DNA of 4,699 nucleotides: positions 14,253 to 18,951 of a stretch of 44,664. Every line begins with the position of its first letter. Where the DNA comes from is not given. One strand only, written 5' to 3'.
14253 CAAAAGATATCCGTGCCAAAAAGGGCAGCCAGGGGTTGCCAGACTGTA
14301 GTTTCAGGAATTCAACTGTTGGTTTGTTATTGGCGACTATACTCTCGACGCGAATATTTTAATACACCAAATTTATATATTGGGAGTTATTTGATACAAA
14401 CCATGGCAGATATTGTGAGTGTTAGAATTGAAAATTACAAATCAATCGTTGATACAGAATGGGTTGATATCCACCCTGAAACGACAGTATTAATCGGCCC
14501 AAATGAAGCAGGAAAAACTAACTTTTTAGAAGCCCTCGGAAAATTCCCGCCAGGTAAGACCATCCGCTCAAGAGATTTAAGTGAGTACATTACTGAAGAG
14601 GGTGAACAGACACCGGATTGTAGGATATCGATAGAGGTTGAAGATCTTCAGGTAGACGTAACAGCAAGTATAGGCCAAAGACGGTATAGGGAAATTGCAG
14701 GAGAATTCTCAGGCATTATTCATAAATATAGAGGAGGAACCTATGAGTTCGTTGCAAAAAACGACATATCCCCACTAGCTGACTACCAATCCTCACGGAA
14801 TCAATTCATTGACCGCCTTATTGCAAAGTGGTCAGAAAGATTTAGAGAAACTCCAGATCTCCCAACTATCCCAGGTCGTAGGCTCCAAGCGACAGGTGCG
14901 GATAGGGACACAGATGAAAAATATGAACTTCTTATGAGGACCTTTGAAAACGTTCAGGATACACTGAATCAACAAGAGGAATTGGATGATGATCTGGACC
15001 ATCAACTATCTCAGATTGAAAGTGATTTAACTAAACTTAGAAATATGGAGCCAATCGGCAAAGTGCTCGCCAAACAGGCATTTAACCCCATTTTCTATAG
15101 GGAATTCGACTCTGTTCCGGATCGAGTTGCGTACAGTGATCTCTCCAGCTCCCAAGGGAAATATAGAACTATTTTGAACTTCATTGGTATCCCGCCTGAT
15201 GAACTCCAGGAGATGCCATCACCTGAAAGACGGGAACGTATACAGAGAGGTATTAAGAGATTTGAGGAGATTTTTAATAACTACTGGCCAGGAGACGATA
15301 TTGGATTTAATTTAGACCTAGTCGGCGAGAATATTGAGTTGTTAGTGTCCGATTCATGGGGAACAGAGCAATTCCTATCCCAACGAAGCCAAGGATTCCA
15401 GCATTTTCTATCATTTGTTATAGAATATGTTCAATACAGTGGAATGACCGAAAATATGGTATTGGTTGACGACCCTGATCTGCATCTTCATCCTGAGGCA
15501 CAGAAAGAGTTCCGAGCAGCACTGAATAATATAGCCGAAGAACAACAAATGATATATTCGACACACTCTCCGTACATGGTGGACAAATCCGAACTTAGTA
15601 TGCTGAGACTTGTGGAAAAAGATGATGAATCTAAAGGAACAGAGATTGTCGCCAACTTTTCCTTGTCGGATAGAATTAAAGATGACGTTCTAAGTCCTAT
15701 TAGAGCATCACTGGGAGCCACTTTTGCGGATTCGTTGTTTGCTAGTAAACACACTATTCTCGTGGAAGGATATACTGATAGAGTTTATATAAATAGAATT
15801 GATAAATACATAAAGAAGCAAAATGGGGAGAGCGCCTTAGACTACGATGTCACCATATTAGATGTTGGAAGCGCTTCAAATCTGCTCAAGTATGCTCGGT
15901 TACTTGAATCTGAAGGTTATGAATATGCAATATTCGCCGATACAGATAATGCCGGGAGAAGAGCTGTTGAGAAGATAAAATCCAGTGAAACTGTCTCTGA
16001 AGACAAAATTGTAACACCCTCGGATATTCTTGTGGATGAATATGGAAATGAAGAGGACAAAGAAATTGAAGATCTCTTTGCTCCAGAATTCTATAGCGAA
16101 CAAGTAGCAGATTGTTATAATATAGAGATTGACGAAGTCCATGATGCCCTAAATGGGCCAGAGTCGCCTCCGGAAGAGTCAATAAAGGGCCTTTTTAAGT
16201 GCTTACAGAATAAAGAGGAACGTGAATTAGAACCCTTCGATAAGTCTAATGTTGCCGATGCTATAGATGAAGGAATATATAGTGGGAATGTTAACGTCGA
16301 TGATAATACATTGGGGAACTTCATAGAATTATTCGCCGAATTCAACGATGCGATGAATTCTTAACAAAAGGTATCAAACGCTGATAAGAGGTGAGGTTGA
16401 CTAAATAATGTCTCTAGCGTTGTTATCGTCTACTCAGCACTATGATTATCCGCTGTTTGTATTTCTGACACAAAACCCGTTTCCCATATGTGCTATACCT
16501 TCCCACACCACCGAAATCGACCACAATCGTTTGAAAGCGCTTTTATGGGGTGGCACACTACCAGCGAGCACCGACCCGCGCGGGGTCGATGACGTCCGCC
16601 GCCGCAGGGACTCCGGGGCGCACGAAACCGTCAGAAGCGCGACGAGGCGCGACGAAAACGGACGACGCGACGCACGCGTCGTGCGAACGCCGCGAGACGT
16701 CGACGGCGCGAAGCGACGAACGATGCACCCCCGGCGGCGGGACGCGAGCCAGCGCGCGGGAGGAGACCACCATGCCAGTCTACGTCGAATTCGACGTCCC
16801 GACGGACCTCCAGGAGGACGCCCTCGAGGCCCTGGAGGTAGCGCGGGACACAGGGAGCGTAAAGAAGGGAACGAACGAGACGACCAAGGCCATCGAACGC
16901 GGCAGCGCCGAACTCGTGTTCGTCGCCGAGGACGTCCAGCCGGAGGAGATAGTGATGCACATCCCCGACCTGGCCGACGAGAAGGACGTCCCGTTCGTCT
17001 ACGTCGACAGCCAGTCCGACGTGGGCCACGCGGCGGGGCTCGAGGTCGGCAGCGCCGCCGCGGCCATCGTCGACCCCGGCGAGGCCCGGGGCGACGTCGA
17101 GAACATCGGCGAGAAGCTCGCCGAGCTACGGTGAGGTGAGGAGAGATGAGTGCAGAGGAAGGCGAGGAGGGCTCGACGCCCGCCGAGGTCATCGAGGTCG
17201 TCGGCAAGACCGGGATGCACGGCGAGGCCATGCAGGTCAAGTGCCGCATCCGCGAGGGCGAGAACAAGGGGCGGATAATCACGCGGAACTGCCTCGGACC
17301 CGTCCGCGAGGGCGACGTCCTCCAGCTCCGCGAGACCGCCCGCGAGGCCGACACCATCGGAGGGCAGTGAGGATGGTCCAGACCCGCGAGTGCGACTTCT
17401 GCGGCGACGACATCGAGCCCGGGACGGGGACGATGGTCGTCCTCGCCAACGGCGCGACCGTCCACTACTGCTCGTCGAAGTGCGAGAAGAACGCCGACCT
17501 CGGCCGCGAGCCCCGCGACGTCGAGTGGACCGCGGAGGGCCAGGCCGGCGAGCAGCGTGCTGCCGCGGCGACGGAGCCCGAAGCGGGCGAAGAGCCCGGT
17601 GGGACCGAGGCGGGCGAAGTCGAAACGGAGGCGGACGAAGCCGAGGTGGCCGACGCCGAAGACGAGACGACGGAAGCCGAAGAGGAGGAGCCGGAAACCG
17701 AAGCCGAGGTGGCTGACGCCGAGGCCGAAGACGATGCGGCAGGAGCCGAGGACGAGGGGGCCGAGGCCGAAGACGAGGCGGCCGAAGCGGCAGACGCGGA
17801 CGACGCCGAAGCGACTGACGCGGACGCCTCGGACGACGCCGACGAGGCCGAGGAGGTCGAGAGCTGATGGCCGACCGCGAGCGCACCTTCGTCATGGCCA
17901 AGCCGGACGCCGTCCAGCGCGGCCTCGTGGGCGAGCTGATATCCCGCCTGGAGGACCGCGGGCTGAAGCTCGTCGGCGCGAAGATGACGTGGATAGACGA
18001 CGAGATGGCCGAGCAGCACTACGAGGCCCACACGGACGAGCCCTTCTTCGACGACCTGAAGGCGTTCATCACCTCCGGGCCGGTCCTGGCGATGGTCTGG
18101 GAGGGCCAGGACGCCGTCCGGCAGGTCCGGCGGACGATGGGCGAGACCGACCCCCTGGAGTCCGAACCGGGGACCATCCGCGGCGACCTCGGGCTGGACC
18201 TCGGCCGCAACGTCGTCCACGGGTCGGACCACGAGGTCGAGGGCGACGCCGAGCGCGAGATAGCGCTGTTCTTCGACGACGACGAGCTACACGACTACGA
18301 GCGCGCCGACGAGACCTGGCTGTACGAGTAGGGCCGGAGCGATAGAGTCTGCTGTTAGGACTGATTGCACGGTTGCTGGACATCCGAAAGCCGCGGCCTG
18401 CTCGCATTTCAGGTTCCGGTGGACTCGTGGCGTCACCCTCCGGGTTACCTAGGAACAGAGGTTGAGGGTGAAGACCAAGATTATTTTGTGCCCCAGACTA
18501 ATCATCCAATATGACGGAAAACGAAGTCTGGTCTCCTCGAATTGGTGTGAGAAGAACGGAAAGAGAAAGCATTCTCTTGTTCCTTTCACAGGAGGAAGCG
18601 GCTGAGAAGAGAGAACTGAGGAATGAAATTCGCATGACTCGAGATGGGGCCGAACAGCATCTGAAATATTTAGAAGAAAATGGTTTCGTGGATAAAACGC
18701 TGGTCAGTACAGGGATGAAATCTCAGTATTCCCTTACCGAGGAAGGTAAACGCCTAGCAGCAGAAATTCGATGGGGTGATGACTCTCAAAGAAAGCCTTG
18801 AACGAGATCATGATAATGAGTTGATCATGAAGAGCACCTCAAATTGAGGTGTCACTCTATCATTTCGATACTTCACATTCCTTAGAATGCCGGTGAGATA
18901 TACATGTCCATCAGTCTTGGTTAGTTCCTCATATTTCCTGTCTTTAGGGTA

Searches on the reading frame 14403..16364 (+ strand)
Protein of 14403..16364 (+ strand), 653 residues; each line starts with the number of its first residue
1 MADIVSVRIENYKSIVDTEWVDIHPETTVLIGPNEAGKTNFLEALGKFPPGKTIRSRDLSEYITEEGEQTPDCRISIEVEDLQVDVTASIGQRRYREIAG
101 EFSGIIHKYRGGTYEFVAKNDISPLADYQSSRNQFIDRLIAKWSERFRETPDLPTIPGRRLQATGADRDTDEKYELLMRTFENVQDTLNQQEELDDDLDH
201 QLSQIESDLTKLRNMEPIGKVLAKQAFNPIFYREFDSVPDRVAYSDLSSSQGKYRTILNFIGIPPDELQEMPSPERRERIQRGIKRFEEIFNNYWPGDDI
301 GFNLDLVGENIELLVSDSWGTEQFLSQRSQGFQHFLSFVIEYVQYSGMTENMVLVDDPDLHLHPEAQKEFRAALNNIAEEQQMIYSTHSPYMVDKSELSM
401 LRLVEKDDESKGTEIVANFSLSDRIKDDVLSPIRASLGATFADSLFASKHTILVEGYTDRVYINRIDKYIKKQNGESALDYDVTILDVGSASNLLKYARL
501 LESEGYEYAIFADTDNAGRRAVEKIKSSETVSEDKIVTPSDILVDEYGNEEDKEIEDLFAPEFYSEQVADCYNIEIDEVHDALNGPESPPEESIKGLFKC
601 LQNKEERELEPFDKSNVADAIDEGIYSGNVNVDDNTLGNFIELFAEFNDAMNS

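Call 74: search_protein_families(library=pfam, proteins=[window:14403-16364:+], max_evalue=0.01)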
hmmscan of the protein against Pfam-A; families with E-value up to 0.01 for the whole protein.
window:14403-16364:+ (653 aa): 5 families
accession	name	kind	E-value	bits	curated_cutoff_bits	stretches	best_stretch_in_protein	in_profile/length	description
PF13175.12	AAA_15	-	2.7e-27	96.8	32.1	1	4-393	3-374/374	AAA ATPase domain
PF13304.12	AAA_21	-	7.3e-16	59.5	27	2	194-394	144-304/304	AAA domain, putative AbiEii toxin, Type IV TA system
PF02463.25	SMC_N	-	1.5e-11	44.6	40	1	5-397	3-206/220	RecF/RecN/SMC N terminal domain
PF13476.12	AAA_23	-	3.1e-10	41.5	27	1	6-213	1-197/201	AAA domain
PF20469.4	OLD-like_TOPRIM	-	5.8e-10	40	23.2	1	448-515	3-67/67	Overcoming lysogenization defect protein-like, TOPRIM domain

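Call 75: search_protein_families(library=padloc, proteins=[window:14403-16364:+], max_evalue=0.01)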
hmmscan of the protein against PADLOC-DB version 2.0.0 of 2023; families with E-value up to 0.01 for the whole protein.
window:14403-16364:+ (653 aa): 137 families (the best 25 are shown)
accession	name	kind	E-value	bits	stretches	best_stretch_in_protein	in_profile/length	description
PDLC02358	Old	-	2.3e-33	113.9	2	349-524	284-457/578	Old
PDLC02979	AriA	-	4.7e-30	103.6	1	4-393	3-373/373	-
PDLC00067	GajA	-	4.1e-28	96.2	2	351-554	306-499/604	AAA ATPase domain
PDLC04168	GajA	-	7.8e-24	82.3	2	349-524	276-440/570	-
PDLC00093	GajA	-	1.9e-21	74.4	2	352-562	384-599/736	AAA ATPase domain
PDLC00063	GajA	-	5.7e-21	72.8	2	348-561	342-569/679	AAA ATPase domain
PDLC00070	GajA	-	1.1e-20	71.8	2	349-527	290-463/596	AAA ATPase domain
PDLC00096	GajA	-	1.4e-20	71.5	2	325-535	261-473/630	AAA ATPase domain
PDLC00062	GajA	-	1.8e-20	70.9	3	344-417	297-369/639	AAA ATPase domain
PDLC00094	GajA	-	2.3e-19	67.3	2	344-528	295-467/569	AAA ATPase domain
PDLC00075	GajA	-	3.3e-19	66.8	1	309-522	230-428/536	AAA ATPase domain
PDLC04175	HEC-01A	-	3.5e-18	63.8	2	327-411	248-330/363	-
PDLC00069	GajA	-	3.9e-18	63.2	2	351-505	336-487/687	AAA ATPase domain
PDLC00065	GajA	-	4.7e-18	63.3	2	351-561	335-553/670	AAA ATPase domain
PDLC00082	GajA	-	9.6e-18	61.9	1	350-559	373-578/694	AAA ATPase domain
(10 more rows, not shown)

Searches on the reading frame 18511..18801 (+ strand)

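Call 74: search_protein_families(library=pfam, proteins=[window:18511-18801:+], max_evalue=0.01)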
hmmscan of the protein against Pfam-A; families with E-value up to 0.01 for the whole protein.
window:18511-18801:+ (96 aa): 9 families
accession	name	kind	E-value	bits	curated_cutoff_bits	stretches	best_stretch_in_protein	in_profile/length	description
PF25213.1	HVO_A0261_N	-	1.6e-06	28.3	35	1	16-86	11-74/86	HVO_A0261 N-terminal domain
PF13601.12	HTH_34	-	4.5e-06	27.2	27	1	20-83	4-69/80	Winged helix DNA-binding domain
PF14947.12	HTH_45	-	1.4e-05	25.4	25.5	1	14-87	1-70/77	Winged helix-turn-helix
PF01638.23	HxlR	-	1.7e-05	25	20.8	1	32-86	20-76/91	HxlR-like helix-turn-helix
PF24409.1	wHTH-PRTase_assc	-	0.0015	19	27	0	22-91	3-63/83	wHTH-PRTase associated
PF22665.2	DUF6293_C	-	0.0035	18.2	27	1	23-83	46-98/101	DUF6293 C-terminal winged helix domain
PF11313.14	DUF3116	-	0.0044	17.5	25.9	1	42-86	39-82/84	Protein of unknown function (DUF3116)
PF07381.18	EarA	-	0.0056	16.9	22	0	18-84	11-88/90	EarA-like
PF03551.20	PadR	-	0.0083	16.5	27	0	50-84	37-74/75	Transcriptional regulator PadR-like family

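Call 75: search_protein_families(library=padloc, proteins=[window:18511-18801:+], max_evalue=0.01)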
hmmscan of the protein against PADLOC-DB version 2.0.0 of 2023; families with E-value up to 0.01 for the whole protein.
window:18511-18801:+ (96 aa): 9 families
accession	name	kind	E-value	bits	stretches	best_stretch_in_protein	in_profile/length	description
PDLC01879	CARF3--CARF_TM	-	1.9e-06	25.7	1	20-86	160-220/222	-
PDLC01865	CARF3--CARF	-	0.00016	19.3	1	27-84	158-212/215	-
PDLC01438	Csa3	-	0.00036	18.7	1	17-81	149-207/305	"CAS-I,CAS-II,CAS-III,CAS-IV,CAS-V,CAS-VI; associated_signaling"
PDLC01720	Csa3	-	0.00037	19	1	17-88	26-104/118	Csa3_1_CAS-I-II-III-IV-V-VI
PDLC01870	CARF3--CARF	-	0.0008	17.3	1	4-79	124-198/228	-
PDLC01866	CARF3--CARF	-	0.0019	16.2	1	17-80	140-201/207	-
PDLC00445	JetA1|JetA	-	0.0032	14.6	1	36-84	70-118/480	DUF5716 domain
PDLC02933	PRTase_III-A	-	0.0042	14.7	1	17-91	282-345/368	-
PDLC01863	CARF3--CARF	-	0.0058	14.4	1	20-80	123-178/182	-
